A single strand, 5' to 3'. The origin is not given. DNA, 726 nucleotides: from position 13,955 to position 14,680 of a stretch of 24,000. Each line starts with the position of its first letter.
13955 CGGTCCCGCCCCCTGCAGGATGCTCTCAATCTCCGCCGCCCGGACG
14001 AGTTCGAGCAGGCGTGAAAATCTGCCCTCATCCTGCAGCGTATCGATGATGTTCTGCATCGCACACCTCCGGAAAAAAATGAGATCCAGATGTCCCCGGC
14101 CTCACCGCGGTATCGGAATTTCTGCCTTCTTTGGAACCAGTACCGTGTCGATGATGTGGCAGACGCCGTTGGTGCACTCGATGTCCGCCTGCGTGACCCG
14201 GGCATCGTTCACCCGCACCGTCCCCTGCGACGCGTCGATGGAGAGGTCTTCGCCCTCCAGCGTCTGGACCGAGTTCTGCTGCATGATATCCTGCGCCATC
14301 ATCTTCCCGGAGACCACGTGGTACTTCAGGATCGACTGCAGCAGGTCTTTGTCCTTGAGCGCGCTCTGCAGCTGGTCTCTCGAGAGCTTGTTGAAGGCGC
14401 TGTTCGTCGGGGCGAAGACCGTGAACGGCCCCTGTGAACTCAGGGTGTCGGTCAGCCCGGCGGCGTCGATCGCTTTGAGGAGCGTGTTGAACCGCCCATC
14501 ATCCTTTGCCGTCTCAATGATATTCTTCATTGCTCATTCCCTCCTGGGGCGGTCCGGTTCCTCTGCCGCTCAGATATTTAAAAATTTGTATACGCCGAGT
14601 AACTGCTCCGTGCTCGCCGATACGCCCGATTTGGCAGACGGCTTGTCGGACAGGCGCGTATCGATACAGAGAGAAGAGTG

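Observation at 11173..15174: Battery of eight tandem, signal-peptide-less, single-domain fasciclin (FAS1) paralogs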

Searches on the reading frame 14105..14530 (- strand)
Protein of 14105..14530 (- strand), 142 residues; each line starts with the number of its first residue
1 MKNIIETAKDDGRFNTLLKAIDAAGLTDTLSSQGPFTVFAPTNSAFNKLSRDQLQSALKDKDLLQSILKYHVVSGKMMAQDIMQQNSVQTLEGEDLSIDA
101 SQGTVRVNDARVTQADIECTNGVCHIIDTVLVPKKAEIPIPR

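Call 4: search_protein_families(library=pfam, proteins=[window:14105-14530:-], max_evalue=0.01)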
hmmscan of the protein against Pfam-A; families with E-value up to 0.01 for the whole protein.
window:14105-14530:- (142 aa): 1 family
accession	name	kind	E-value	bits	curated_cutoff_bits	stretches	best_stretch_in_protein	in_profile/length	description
PF02469.27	Fasciclin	-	4.5e-43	146.8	22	1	13-133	2-123/123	Fasciclin domain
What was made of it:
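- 14102..14530 (-): c7: 142-aa signal-less FAS1 protein. It is the most conserved copy and the one most like single-copy signal-less FAS1 proteins of other orders. It carries the Cys pair C-T-N-G-V-C-H. Pfam 147 bits (call 4).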

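Call 5: search_protein_families(library=ncbifam, proteins=[window:14105-14530:-], max_evalue=0.01)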
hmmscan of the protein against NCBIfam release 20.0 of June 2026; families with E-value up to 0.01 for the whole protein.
window:14105-14530:- (142 aa): 0 families

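Call 8: search_solved_structures(query=window:14105-14530:-, max_evalue=0.001)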
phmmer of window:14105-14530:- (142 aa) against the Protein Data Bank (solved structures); distinct sequences matched with E-value up to 0.001: 26.
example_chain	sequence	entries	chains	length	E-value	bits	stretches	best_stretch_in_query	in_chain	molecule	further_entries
5nv6_A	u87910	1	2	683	4.8e-66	223.9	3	3-134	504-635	Transforming growth factor-beta-induced protein ig-h3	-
7as7_A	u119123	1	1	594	1.3e-65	222.5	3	3-131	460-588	Transforming growth factor-beta-induced protein ig-h3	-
7asg_A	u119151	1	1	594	1.7e-65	222.1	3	3-131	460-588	Transforming growth factor-beta-induced protein ig-h3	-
7asc_A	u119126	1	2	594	5.4e-65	220.5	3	3-131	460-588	Transforming growth factor-beta-induced protein ig-h3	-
5yjh_A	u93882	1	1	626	3.7e-64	217.8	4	2-136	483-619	Periostin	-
5yjg_A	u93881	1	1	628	3.8e-64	217.8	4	2-136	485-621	Periostin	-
1w7d_A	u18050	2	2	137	4.6e-31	110.9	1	3-133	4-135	BETA-IG-H3/FASCICLIN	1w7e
6tjv_Q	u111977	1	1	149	3.4e-25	91.9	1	2-132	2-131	Tll0220 protein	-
2mxa_A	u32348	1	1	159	4.3e-25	91.6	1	2-132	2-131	NDH-1 complex sensory subunit CupS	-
1x3b_A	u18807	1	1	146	4.2e-24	88.4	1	3-134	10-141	Transforming growth factor-beta induced protein IG-H3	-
2ltb_A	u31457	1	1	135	9e-24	87.3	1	3-133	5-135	Transforming growth factor-beta-induced protein ig-h3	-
9oek_A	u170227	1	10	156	1.8e-23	86.4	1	4-134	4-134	Transforming growth factor-beta-induced protein ig-h3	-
2ltc_A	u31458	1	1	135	2.6e-23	85.8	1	3-131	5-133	Transforming growth factor-beta-induced protein ig-h3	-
2vxp_A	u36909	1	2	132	2.7e-23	85.8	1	3-131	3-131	TRANSFORMING GROWTH FACTOR-BETA-INDUCED PROTEIN IG-H3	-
5wt7_A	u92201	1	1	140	1.1e-21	80.6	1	2-133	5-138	Periostin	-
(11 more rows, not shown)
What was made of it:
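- Closest known: MPB70/MPT70 and MPB83 of Mycobacterium. Same: They are single-FAS1 prokaryotic proteins, E 3.5e-16 to c7 (call 8).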

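Call 10: find_homologous_proteins(query=window:14105-14530:-, max_evalue=1e-10)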
Query window:14105-14530:- (142 aa): 3087 proteins with E <= 1e-10 among 3137 candidates; the best 120 are listed.
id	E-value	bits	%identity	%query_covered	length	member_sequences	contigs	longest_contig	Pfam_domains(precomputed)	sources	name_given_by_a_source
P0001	2.9e-80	284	93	100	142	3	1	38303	PF02469.28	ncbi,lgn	-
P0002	5.7e-69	248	77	100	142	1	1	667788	PF02469.28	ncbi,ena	-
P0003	1.6e-68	247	78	100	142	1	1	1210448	PF02469.28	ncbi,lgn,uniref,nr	ncbi:hypothetical protein ABH15_08855 [Methanoculleus taiwanensis]|uniref:FAS1 domain-containing pro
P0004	4.4e-68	245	77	100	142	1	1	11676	PF02469.28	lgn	-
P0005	8.6e-58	212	70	100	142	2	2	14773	PF02469.28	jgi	jgi:uncharacterized surface protein with fasciclin (FAS1) repeats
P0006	1.0e-55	205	68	100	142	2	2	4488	PF02469.28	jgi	jgi:uncharacterized surface protein with fasciclin (FAS1) repeats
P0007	2.0e-49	185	46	95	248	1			PF02469.28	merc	-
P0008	9.8e-49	183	46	94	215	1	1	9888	PF02469.28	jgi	jgi:transforming growth factor-beta-induced protein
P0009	2.2e-48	181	50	92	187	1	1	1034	PF02469.28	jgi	jgi:uncharacterized surface protein with fasciclin (FAS1) repeats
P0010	3.9e-48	181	61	100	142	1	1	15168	PF02469.28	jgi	-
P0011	9.3e-47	176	43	94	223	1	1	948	PF02469.28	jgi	jgi:uncharacterized surface protein with fasciclin (FAS1) repeats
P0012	3.0e-46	175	50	96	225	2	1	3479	PF02469.28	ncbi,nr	ncbi:MAG: fasciclin domain-containing protein, partial [Anaerolineales bacterium]|nr:fasciclin domai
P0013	5.8e-46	174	53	94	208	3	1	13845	PF02469.28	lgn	-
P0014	2.6e-45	172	51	92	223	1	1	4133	PF02469.28,PF18042.8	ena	-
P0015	1.0e-44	170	50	94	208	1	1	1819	PF02469.28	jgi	jgi:uncharacterized surface protein with fasciclin (FAS1) repeats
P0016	1.7e-44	169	61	94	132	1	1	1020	PF02469.28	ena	-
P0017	1.9e-44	169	47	93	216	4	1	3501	PF02469.28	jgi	-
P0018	3.5e-44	168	60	94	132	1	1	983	PF02469.28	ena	-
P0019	3.5e-44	168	61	94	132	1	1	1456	PF02469.28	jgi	-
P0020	4.4e-44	168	61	94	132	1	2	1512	PF02469.28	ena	-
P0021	6.3e-44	167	60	94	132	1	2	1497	PF02469.28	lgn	-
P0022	6.5e-44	167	61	94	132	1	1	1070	PF02469.28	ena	-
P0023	6.8e-44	167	60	94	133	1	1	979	PF02469.28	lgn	-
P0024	7.4e-44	167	47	92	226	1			PF02469.28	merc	-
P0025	1.0e-43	166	60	94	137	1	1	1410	PF02469.28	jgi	jgi:uncharacterized surface protein with fasciclin (FAS1) repeats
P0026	1.2e-43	166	60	94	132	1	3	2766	PF02469.28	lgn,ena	-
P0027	1.6e-43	166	59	94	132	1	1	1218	PF02469.28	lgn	-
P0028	1.6e-43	166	60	94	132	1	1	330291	PF02469.28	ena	-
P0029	2.2e-43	165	60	94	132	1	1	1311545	PF02469.28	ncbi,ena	-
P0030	2.3e-43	165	62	94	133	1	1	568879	PF02469.28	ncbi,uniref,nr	ncbi:fasciclin domain-containing protein [Methanofollis fontis]|uniref:Fasciclin n=1 Tax=Methanofoll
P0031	2.3e-43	165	60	94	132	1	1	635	PF02469.28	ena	-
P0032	4.0e-43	164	61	94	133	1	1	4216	PF02469.28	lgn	-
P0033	4.9e-43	164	60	94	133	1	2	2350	PF02469.28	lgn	-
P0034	6.3e-43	164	60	94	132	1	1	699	PF02469.28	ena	-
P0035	8.0e-43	164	60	94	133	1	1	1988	PF02469.28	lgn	-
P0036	9.9e-43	163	60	94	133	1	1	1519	PF02469.28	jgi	-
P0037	1.3e-42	163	60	94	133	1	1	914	PF02469.28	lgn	-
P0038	1.8e-42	162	60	94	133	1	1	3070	PF02469.28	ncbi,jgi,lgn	jgi:uncharacterized surface protein with fasciclin (FAS1) repeats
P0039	1.8e-42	162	60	94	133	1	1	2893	PF02469.28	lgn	-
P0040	2.5e-42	162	59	94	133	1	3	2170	PF02469.28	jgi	jgi:uncharacterized surface protein with fasciclin (FAS1) repeats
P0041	3.5e-42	161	59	94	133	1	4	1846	PF02469.28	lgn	-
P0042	3.6e-42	161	59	94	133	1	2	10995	PF02469.28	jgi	jgi:uncharacterized surface protein with fasciclin (FAS1) repeats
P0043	4.5e-42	161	61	94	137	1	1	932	PF02469.28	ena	-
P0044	4.7e-42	161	60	94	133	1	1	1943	PF02469.28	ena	-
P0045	4.9e-42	161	59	94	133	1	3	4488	PF02469.28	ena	-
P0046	6.3e-42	161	60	94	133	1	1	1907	PF02469.28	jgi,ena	jgi:uncharacterized surface protein with fasciclin (FAS1) repeats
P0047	6.5e-42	161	59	94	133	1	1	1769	PF02469.28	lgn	-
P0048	6.6e-42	161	60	94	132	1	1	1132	PF02469.28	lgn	-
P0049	6.7e-42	161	60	94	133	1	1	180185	PF02469.28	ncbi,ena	-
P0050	6.9e-42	160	59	94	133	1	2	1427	PF02469.28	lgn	-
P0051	8.6e-42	160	59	94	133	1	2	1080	PF02469.28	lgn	-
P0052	8.9e-42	160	60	94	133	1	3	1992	PF02469.28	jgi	jgi:uncharacterized surface protein with fasciclin (FAS1) repeats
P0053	9.1e-42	160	60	94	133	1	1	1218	PF02469.28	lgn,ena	-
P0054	9.3e-42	160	59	94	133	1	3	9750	PF02469.28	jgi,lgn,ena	-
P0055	1.2e-41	160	60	94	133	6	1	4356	PF02469.28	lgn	-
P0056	1.2e-41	160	60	94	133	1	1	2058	PF02469.28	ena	-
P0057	1.3e-41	160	58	94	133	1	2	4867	PF02469.28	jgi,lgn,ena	jgi:uncharacterized surface protein with fasciclin (FAS1) repeats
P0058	1.3e-41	160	48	94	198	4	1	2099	PF02469.28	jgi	jgi:uncharacterized surface protein with fasciclin (FAS1) repeats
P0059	1.3e-41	160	59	94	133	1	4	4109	PF02469.28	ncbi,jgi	jgi:uncharacterized surface protein with fasciclin (FAS1) repeats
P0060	1.3e-41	160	59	94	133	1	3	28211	PF02469.28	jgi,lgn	jgi:uncharacterized surface protein with fasciclin (FAS1) repeats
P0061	1.3e-41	160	59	94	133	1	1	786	PF02469.28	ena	-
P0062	1.3e-41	160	59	94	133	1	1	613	PF02469.28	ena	-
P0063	1.4e-41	160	60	94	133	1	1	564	PF02469.28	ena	-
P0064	1.5e-41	159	59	94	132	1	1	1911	PF02469.28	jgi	jgi:uncharacterized surface protein with fasciclin (FAS1) repeats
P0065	1.7e-41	159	59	94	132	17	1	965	PF02469.28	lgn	-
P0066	1.8e-41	159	62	94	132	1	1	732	PF02469.28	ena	-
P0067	1.8e-41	159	59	94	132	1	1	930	PF02469.28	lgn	-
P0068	1.8e-41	159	59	94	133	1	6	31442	PF02469.28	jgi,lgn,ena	jgi:uncharacterized surface protein with fasciclin (FAS1) repeats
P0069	2.0e-41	159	58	94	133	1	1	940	PF02469.28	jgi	jgi:uncharacterized surface protein with fasciclin (FAS1) repeats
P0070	2.4e-41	159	59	94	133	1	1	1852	PF02469.28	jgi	jgi:uncharacterized surface protein with fasciclin (FAS1) repeats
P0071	2.4e-41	159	60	94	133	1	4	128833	PF02469.28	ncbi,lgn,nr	ncbi:MAG: fasciclin domain-containing protein [Methanotrichaceae archaeon]|nr:fasciclin domain-conta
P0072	2.4e-41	159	59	94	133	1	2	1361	PF02469.28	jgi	jgi:uncharacterized surface protein with fasciclin (FAS1) repeats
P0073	2.5e-41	159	58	94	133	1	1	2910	PF02469.28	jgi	jgi:uncharacterized surface protein with fasciclin (FAS1) repeats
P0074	2.5e-41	159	58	94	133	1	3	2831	PF02469.28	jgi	jgi:uncharacterized surface protein with fasciclin (FAS1) repeats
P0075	2.5e-41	159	59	94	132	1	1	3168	PF02469.28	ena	-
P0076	2.6e-41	159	57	94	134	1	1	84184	PF02469.28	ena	-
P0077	3.3e-41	158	58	94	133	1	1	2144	PF02469.28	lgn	-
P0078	3.4e-41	158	58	94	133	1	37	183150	PF02469.28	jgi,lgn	jgi:uncharacterized surface protein with fasciclin (FAS1) repeats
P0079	4.2e-41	158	60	94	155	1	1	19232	PF02469.28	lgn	-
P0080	4.5e-41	158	59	94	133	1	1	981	PF02469.28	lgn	-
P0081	4.6e-41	158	58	94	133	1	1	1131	PF02469.28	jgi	jgi:uncharacterized surface protein with fasciclin (FAS1) repeats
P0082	5.6e-41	158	58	94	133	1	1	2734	PF02469.28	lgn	-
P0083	5.8e-41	157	59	94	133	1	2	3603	PF02469.28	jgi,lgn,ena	-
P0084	6.0e-41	157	59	94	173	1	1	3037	PF02469.28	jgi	jgi:uncharacterized surface protein with fasciclin (FAS1) repeats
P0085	6.3e-41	157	58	94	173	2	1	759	PF02469.28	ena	-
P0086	6.3e-41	157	58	94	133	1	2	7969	PF02469.28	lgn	-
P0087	6.5e-41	157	56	94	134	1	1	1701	PF02469.28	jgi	jgi:uncharacterized surface protein with fasciclin (FAS1) repeats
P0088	6.6e-41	157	58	94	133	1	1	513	PF02469.28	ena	-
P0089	7.2e-41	157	57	94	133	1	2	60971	PF02469.28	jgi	jgi:uncharacterized surface protein with fasciclin (FAS1) repeats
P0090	8.2e-41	157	57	93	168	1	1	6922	PF02469.28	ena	-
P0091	8.5e-41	157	59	94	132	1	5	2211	PF02469.28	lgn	-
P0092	8.8e-41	157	58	94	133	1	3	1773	PF02469.28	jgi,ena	jgi:uncharacterized surface protein with fasciclin (FAS1) repeats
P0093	9.1e-41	157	58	94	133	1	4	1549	PF02469.28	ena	-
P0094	9.5e-41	157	49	93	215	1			PF02469.28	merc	-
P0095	1.0e-40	157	61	94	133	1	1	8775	PF02469.28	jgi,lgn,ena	-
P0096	1.1e-40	157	59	94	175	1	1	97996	PF02469.28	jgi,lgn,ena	-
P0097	1.1e-40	157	58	94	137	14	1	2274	PF02469.28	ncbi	-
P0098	1.2e-40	157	57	94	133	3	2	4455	PF02469.28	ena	-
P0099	1.2e-40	156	56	94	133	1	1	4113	PF02469.28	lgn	-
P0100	1.2e-40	156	57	94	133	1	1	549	PF02469.28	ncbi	-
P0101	1.3e-40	156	58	94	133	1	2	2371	PF02469.28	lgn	-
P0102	1.3e-40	156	57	94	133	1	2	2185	PF02469.28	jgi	jgi:uncharacterized surface protein with fasciclin (FAS1) repeats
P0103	1.4e-40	156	59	94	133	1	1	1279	PF02469.28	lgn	-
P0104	1.7e-40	156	58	94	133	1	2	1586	PF02469.28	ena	-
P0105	2.1e-40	156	61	94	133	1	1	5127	PF02469.28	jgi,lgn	-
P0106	2.2e-40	156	48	93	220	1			PF02469.28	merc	-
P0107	2.3e-40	156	57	94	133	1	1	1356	PF02469.28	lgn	-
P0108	2.4e-40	156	57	94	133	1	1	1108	PF02469.28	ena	-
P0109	2.4e-40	156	59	94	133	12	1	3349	PF02469.28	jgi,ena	jgi:uncharacterized surface protein with fasciclin (FAS1) repeats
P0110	2.4e-40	155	58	94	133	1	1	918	PF02469.28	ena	-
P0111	2.5e-40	155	50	93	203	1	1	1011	PF02469.28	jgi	jgi:uncharacterized surface protein with fasciclin (FAS1) repeats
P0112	2.8e-40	155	57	94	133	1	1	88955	PF02469.28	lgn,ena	-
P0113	3.0e-40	155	56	94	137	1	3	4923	PF02469.28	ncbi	ncbi:MAG: fasciclin domain-containing protein [Halobacteriota archaeon]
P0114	3.2e-40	155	58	94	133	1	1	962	PF02469.28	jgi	jgi:uncharacterized surface protein with fasciclin (FAS1) repeats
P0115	3.3e-40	155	57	94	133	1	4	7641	PF02469.28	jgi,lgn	jgi:uncharacterized surface protein with fasciclin (FAS1) repeats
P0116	4.0e-40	155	50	93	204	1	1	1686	PF02469.28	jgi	jgi:uncharacterized surface protein with fasciclin (FAS1) repeats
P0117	4.0e-40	155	57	94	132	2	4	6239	PF02469.28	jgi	jgi:uncharacterized surface protein with fasciclin (FAS1) repeats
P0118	4.1e-40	155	58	94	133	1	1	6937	PF02469.28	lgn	-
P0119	4.1e-40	155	58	93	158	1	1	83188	PF02469.28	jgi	jgi:uncharacterized surface protein with fasciclin (FAS1) repeats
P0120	4.8e-40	155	58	94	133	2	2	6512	PF02469.28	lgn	-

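Call 12: find_encoding_contigs(protein=P0003, flank=10000, max_places=3)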
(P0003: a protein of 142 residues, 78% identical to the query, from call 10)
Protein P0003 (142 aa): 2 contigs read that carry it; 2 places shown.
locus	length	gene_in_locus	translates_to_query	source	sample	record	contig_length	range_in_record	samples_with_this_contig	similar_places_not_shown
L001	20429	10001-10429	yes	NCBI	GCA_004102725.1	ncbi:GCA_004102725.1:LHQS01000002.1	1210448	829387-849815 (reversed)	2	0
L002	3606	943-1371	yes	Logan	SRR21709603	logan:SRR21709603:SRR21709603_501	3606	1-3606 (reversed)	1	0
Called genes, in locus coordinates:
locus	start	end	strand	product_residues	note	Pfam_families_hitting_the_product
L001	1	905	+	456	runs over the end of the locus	PF01637:ATPase_2, PF13173:AAA_14 (weak), PF13401:AAA_22 (weak), PF03008:DUF234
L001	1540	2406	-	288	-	PF01063:Aminotran_4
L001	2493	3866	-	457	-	PF01656:CbiA, PF13500:AAA_26, PF07685:GATase_3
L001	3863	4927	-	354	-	PF00148:Oxidored_nitro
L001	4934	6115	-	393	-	PF27274:CfbE_C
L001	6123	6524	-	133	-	PF06180:CbiK (weak), PF01903:CbiX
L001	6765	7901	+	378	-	PF01207:Dus (weak)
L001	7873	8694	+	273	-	PF01874:CitG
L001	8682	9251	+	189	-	PF04289:DUF447_N, PF20766:DUF447_C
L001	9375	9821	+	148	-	PF02469:Fasciclin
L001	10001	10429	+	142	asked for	PF02469:Fasciclin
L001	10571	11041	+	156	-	PF02469:Fasciclin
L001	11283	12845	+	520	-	PF00989:PAS, PF13188:PAS_8, PF08448:PAS_4, PF13426:PAS_9, PF08447:PAS_3, PF13188:PAS_8 (weak), PF08448:PAS_4, PF13426:PAS_9, +1 more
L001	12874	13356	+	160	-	PF02469:Fasciclin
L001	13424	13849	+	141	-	PF02469:Fasciclin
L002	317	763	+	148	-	PF02469:Fasciclin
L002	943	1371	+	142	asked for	PF02469:Fasciclin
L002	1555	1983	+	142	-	PF02469:Fasciclin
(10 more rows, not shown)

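Call 13: find_encoding_contigs(protein=P0030, flank=10000, max_places=3)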
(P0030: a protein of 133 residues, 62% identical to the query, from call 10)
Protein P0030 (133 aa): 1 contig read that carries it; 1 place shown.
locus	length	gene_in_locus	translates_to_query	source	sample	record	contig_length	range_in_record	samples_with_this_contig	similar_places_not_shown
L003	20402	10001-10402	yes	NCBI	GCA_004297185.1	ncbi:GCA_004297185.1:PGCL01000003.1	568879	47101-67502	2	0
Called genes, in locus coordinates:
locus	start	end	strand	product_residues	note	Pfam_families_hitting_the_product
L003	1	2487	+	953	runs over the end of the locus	PF00005:ABC_tran (faint), PF02463:SMC_N (faint), PF03193:RsgA_GTPase (faint), PF13191:AAA_16 (faint), PF13304:AAA_21 (faint), PF13401:AAA_22 (faint), PF17760:UvrA_inter, PF17755:UvrA_DNA-bind, +3 more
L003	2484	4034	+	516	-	PF01541:GIY-YIG, PF27096:UvrC_M, PF02151:UVR, PF22920:UvrC_RNaseH, PF08459:UvrC_RNaseH_dom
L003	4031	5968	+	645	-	PF04851:ResIII, PF17757:UvrB_inter, PF27431:UvrB_3rd, PF00271:Helicase_C, PF12344:UvrB, PF02151:UVR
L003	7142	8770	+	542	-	PF00753:Lactamase_B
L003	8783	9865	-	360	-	PF01594:AI-2E_transport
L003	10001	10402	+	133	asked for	PF02469:Fasciclin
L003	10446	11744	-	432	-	PF01740:STAS, PF13466:STAS_2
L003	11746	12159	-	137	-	PF13581:HATPase_c_2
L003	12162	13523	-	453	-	PF07694:5TM-5TMR_LYT, PF07228:SpoIIE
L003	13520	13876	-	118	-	PF01740:STAS, PF13466:STAS_2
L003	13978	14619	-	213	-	PF13489:Methyltransf_23, PF02353:CMAS (weak), PF13847:Methyltransf_31, PF08241:Methyltransf_11, PF08242:Methyltransf_12, PF13649:Methyltransf_25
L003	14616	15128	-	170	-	PF00254:FKBP_C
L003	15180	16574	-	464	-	PF00083:Sugar_tr, PF07690:MFS_1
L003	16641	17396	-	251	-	PF00881:Nitroreductase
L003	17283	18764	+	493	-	PF00582:Usp, PF00583:Acetyltransf_1, PF13673:Acetyltransf_10 (weak)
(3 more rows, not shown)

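Call 14: find_encoding_contigs(protein=window:14105-14530:-, flank=10000, max_places=3)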
Protein window:14105-14530:- (142 aa): 1 contig read that carries it; 1 place shown.
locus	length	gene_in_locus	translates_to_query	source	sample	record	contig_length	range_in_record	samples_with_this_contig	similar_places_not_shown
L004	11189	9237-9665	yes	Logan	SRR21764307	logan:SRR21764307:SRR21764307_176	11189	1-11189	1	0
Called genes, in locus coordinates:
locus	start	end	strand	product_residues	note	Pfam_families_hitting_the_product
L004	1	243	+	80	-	?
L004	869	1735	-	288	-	PF01063:Aminotran_4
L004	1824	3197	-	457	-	PF01656:CbiA, PF13500:AAA_26, PF07685:GATase_3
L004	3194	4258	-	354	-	PF00148:Oxidored_nitro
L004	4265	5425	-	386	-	PF27274:CfbE_C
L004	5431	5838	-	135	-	PF06180:CbiK (weak), PF01903:CbiX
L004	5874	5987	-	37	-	-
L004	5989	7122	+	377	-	PF01207:Dus (weak)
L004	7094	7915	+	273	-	PF01874:CitG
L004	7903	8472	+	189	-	PF04289:DUF447_N, PF20766:DUF447_C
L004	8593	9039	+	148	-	PF02469:Fasciclin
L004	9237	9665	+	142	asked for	PF02469:Fasciclin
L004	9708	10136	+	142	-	PF02469:Fasciclin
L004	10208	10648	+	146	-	PF02469:Fasciclin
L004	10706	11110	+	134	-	PF02469:Fasciclin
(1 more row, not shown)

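Call 15: find_encoding_contigs(protein=P0002, flank=10000, max_places=3)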
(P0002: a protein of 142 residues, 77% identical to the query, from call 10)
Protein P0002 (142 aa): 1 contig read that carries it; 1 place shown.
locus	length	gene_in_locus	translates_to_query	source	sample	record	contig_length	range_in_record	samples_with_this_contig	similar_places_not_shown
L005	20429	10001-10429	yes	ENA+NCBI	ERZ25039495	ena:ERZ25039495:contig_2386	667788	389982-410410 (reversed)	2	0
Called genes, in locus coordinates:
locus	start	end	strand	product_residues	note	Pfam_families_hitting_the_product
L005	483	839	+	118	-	-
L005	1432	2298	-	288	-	PF01063:Aminotran_4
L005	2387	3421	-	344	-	PF01656:CbiA (weak), PF07685:GATase_3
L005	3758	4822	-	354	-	PF00148:Oxidored_nitro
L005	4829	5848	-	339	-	PF27274:CfbE_C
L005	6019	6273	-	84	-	PF01903:CbiX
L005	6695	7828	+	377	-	PF01207:Dus (weak)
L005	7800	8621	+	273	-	PF01874:CitG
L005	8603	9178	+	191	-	PF04289:DUF447_N, PF20766:DUF447_C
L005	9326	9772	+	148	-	PF02469:Fasciclin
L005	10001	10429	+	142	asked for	PF02469:Fasciclin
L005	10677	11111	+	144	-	PF02469:Fasciclin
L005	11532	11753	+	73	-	-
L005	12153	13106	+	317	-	PF08448:PAS_4, PF13188:PAS_8 (faint), PF13426:PAS_9, PF00989:PAS (weak)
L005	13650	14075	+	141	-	PF02469:Fasciclin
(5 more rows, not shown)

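Call 22: find_related_loci(query=window:14105-14530:-, collection=genome_contigs, flank=10000)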
Query window:14105-14530:- (142 aa) in genome_contigs; peptide patterns used: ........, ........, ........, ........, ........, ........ (x = any residue, [..] = any of these).
497 stretches matched a pattern; 381 encode a relative of the query (tblastn E <= 1e-3); the best 80 are kept; 79 distinct loci.
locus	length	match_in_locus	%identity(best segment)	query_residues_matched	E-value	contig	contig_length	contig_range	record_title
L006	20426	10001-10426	77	1-142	1e-75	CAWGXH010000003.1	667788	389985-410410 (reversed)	MAG: uncultured Methanomicrobiaceae archaeon isolate MFD02416.bin.2.52 genome assembly, contig: contig_2386, whole genom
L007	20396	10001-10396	58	1-133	7e-49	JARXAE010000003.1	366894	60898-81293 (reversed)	MAG: Fimbriimonas sp. isolate D15.bin.35 k141_303837, whole genome shotgun sequence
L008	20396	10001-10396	57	1-133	2e-48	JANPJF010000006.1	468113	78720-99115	MAG: Chthonomonas sp. isolate VAR_61_metabat_446 VAR_61_k141_2842004, whole genome shotgun sequence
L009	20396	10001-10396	59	1-133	3e-48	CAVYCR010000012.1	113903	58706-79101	MAG: Candidatus Kaiserbacteria bacterium isolate MFD04540.bin.2.11 genome assembly, contig: contig_71946, whole genome s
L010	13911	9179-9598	56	1-140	9e-48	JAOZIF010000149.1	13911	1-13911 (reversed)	MAG: Candidatus Bathyarchaeum sp. isolate DYS_7 NODE_6806, whole genome shotgun sequence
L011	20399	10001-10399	57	1-134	4e-47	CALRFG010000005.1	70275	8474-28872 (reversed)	MAG: Candidatus Nomurabacteria bacterium isolate ZE-17mar17-71 genome assembly, contig: ZE-13mar17-C171, whole genome sh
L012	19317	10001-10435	55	1-142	6e-45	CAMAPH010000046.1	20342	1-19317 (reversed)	MAG: Chthonomonas calidirosea isolate AE-24oct19-237 genome assembly, contig: AE-24oct19-C3908, whole genome shotgun seq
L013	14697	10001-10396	59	1-133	5e-45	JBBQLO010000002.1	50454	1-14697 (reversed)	MAG: Parcubacteria group bacterium isolate Co_metawrap_489 Cmw_489_k141_647925_length_50454_cov_10.9992, whole genome sh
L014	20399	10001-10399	54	1-133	1e-44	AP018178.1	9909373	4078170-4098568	Calothrix sp. NIES-2100 DNA, nearly complete genome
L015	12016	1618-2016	54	1-133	6e-44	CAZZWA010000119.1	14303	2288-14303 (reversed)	MAG: uncultured Microcoleus sp. isolate Brown_AE.bin.1 genome assembly, contig: NODE_780_length_14303_cov_13.061482, who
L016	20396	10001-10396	56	1-133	6e-44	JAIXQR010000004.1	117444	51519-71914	MAG: bacterium isolate C4_MAG_00035 pond_C4_MAG_00035_000000000007, whole genome shotgun sequence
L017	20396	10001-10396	56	1-133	1e-43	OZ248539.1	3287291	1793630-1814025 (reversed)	Fimbriimonadaceae bacterium isolate MsE-15 genome assembly, chromosome: MsE-15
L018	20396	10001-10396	53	1-133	7e-43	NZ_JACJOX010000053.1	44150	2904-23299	Leptolyngbya sp. FACHB-60 contig53, whole genome shotgun sequence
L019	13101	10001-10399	50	3-135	1e-42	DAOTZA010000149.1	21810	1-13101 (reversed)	MAG TPA_asm: Anaerolineales bacterium isolate H38_463 k137_576120, whole genome shotgun sequence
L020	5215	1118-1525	49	2-137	3e-42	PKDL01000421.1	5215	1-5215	MAG: Proteobacteria bacterium isolate Deltapro1 c_000000010180, whole genome shotgun sequence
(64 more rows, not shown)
